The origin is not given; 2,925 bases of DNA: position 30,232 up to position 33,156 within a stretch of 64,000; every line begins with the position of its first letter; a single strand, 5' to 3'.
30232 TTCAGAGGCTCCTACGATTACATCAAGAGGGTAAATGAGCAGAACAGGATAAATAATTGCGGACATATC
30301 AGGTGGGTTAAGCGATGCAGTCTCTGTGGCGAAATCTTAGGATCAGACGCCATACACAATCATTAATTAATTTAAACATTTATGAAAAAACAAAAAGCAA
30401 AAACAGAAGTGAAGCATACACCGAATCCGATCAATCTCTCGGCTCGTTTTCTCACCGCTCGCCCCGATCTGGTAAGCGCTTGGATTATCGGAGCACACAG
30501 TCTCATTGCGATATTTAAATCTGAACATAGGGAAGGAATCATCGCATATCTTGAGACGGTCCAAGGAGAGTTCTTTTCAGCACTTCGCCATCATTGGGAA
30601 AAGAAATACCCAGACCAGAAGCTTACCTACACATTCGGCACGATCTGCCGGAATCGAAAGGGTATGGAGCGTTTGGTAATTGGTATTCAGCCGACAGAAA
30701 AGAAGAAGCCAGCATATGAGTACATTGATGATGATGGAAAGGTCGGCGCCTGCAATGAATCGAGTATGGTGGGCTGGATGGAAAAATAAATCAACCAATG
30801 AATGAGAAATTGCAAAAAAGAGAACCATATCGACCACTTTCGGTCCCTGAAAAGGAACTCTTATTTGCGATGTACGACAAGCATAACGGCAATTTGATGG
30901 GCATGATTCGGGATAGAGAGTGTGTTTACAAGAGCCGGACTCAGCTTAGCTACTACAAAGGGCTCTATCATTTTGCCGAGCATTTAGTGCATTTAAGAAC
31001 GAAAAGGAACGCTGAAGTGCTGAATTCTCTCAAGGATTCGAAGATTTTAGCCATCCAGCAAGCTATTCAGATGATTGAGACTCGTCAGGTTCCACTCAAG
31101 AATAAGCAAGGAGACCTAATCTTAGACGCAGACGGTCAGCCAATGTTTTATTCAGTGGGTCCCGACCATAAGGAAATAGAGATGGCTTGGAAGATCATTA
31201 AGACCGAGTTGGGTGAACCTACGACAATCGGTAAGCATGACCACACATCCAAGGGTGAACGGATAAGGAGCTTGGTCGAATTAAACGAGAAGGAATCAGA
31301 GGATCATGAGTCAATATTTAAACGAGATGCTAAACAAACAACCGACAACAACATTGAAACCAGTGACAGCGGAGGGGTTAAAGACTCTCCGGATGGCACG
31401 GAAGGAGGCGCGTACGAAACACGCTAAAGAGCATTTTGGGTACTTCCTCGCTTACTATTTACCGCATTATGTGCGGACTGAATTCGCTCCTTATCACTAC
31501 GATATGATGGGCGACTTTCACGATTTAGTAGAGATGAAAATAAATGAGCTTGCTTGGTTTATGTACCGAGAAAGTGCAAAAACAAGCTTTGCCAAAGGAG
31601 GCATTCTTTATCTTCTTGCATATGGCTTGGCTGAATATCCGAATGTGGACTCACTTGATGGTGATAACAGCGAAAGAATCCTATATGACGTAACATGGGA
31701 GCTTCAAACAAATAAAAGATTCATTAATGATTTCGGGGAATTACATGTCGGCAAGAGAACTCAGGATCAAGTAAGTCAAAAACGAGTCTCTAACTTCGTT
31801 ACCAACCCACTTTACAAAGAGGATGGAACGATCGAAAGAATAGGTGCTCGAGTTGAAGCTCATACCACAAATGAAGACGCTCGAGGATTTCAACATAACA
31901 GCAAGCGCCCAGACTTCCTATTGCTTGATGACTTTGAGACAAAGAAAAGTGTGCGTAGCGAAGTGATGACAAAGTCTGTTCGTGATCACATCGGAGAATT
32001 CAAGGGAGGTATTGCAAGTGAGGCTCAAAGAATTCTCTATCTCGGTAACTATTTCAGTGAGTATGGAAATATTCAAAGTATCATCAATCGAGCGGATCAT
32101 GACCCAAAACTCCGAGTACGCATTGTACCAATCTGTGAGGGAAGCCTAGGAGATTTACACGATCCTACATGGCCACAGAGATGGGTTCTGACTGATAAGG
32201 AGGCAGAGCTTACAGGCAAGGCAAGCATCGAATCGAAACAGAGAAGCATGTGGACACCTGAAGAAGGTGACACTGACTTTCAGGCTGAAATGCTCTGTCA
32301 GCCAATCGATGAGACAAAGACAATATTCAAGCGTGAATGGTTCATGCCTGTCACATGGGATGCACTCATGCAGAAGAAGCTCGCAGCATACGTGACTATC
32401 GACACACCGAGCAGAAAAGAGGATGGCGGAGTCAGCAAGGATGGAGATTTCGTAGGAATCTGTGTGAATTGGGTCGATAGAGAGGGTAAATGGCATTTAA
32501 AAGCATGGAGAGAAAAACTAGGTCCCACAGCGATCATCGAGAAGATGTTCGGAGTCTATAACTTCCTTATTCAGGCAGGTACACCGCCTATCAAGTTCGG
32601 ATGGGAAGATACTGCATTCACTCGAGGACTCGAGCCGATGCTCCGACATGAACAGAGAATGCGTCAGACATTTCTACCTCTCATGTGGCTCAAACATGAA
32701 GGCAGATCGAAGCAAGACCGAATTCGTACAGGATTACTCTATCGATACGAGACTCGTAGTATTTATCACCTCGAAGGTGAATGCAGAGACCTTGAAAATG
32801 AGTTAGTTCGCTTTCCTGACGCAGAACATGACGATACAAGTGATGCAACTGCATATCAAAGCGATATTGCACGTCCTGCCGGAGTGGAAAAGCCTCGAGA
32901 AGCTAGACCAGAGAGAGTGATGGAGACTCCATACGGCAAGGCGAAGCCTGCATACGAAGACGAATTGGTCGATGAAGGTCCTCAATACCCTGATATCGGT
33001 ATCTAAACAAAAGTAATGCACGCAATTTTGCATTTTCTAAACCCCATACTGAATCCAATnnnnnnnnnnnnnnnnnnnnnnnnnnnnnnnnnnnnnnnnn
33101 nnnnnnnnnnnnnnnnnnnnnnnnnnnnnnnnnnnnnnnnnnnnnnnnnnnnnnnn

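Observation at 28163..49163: Compact prophage inserted directly downstream of the rpsI terminator in a reduced-genome, possibly CPR-like, host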

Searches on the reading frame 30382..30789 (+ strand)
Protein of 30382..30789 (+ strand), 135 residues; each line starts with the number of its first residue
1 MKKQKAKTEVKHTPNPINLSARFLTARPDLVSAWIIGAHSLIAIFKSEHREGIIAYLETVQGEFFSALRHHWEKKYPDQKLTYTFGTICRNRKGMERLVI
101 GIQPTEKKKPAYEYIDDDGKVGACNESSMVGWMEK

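Call 4: search_protein_families(library=pfam, proteins=[window:30382-30789:+], max_evalue=0.01)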
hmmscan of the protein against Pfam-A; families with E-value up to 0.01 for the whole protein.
window:30382-30789:+ (135 aa): 0 families

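Call 6: search_protein_families(library=phrogs, proteins=[window:30382-30789:+], max_evalue=0.01)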
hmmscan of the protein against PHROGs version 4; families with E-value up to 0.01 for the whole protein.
window:30382-30789:+ (135 aa): 0 families

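Call 118: search_protein_families(library=pfam, proteins=[window:30382-30789:+], max_evalue=0.1)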
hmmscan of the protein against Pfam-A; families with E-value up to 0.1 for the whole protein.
window:30382-30789:+ (135 aa): 0 families

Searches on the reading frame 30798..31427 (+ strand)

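Call 4: search_protein_families(library=pfam, proteins=[window:30798-31427:+], max_evalue=0.01)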
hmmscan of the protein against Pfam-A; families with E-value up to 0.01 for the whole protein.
window:30798-31427:+ (209 aa): 0 families

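Call 6: search_protein_families(library=phrogs, proteins=[window:30798-31427:+], max_evalue=0.01)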
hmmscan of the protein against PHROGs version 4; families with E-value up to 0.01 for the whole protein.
window:30798-31427:+ (209 aa): 0 families

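Call 118: search_protein_families(library=pfam, proteins=[window:30798-31427:+], max_evalue=0.1)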
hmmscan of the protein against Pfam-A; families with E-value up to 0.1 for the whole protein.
window:30798-31427:+ (209 aa): 1 family
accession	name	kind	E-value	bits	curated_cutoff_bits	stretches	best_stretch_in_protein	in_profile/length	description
PF09420.15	Nop16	-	0.095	13.2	25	1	6-41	156-191/210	Ribosome biogenesis protein Nop16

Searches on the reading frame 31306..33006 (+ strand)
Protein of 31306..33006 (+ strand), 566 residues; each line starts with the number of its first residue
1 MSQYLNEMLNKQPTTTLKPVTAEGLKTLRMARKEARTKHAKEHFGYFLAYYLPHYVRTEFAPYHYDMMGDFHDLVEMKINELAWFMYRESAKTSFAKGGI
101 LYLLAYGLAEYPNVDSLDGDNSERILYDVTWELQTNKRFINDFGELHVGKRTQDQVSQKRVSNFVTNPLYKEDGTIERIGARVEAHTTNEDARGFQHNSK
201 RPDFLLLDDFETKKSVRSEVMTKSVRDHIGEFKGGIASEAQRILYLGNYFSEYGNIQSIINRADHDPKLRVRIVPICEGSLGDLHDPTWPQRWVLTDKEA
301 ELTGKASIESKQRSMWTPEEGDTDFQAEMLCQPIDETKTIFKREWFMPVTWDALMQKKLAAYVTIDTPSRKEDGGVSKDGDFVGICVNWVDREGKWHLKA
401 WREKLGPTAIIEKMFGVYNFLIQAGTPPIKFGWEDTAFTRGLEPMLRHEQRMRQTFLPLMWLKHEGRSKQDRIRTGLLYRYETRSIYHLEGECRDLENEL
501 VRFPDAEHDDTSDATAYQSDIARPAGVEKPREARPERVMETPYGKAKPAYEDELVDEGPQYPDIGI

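Call 4: search_protein_families(library=pfam, proteins=[window:31306-33006:+], max_evalue=0.01)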
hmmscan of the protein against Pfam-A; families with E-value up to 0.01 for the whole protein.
window:31306-33006:+ (566 aa): 0 families

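Call 6: search_protein_families(library=phrogs, proteins=[window:31306-33006:+], max_evalue=0.01)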
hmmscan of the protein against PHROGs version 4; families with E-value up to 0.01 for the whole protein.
window:31306-33006:+ (566 aa): 1 family
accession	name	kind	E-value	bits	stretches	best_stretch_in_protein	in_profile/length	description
phrog_38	-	head and packaging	4.9e-42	145.5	1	27-539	258-719/760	terminase large subunit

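Call 18: search_dna_similar(query=window:31306-33006:+, collection=phages, mode=protein, max_evalue=0.001, max_rows=15)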
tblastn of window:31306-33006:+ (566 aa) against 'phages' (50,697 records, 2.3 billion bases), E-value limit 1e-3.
Records with a match: 43; places in all: 43; records where one place covers at least 80% of the query: 4.
Best place of each record, by identity: <60% 43.
By first word of the organism name: Porphyromonas 10; Bacteriophage 8; Bacillus 7; Pseudomonas 3; Faecalibacterium 2; Pseudanabaena 2; Rhodobacter 2; Rhizobium 2; Clostridium 2; Caudoviricetes 1; and 4 more.
By host as written in the record: - 10; Bacillus alcalophilus CGMCC 1.3604 3; Faecalibacterium prausnitzii 2; Bacillus cereus 2; Bacillus sp. MGK1 2; Pseudanabaena sp. 2; Rhodobacter capsulatus SB1003 2; Rhizobium radiobacter P007 2; and 17 more.
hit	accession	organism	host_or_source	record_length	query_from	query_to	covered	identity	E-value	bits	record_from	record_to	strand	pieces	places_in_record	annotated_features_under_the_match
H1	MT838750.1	Bacteriophage sp.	human fecal samples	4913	33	514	85%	22.4%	4e-8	62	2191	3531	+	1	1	record has no annotation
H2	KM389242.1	Pseudomonas phage F_TK1932sp/Pa1651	-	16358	35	514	85%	21.4%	1e-4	51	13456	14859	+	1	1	record has no annotation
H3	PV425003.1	Pseudomonas phage vB_PaeM_GXNNB6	Pseudomonas aeruginosa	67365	36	514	85%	20.7%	3e-4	50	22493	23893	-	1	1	hypothetical protein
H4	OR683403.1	Pseudomonas phage Gregale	Pseudomonas aeruginosa F002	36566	36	514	85%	20.7%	6e-4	49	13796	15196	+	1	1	terminase large subunit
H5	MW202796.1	Caudoviricetes sp.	Manatee Spring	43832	121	517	70%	24.8%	6e-11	72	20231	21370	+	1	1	terminase large subunit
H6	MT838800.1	Bacteriophage sp.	human fecal samples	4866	132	523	69%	24.2%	2e-7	60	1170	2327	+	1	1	record has no annotation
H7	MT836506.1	Bacteriophage sp.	human fecal samples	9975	3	356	63%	26.2%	5e-9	66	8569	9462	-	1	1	record has no annotation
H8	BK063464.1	Mushuvirus mushu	Oscillospiraceae sp. ER4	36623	120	514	70%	22.1%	2e-6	57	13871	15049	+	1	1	terminase large subunit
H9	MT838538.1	Bacteriophage sp.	human fecal samples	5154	33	434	71%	21.5%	3e-6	56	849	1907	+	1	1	record has no annotation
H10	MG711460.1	Faecalibacterium phage FP_Mushu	Faecalibacterium prausnitzii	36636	120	514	70%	21.8%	3e-6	57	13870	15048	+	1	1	terminase large subunit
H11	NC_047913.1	Faecalibacterium phage FP_Mushu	Faecalibacterium prausnitzii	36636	120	514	70%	21.8%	3e-6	57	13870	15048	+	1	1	terminase large subunit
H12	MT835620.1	Bacteriophage sp.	human fecal samples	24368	120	514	70%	21.6%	3e-6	56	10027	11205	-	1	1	record has no annotation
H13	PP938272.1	Bacillus phage PHBA67-T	Bacillus cereus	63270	61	413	62%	24.1%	4e-10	69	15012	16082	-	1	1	hypothetical protein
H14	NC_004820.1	Bacillus phage phBC6A51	Bacillus cereus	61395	61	413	62%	23.4%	7e-11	71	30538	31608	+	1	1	hypothetical protein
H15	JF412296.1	EBPR podovirus 3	-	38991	193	521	58%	24.6%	5e-4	49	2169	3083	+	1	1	gp4: hypothetical protein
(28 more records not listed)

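Call 101: search_solved_structures(query=window:31378-33006:+, max_evalue=1)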
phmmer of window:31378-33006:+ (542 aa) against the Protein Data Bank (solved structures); distinct sequences matched with E-value up to 1: 0.
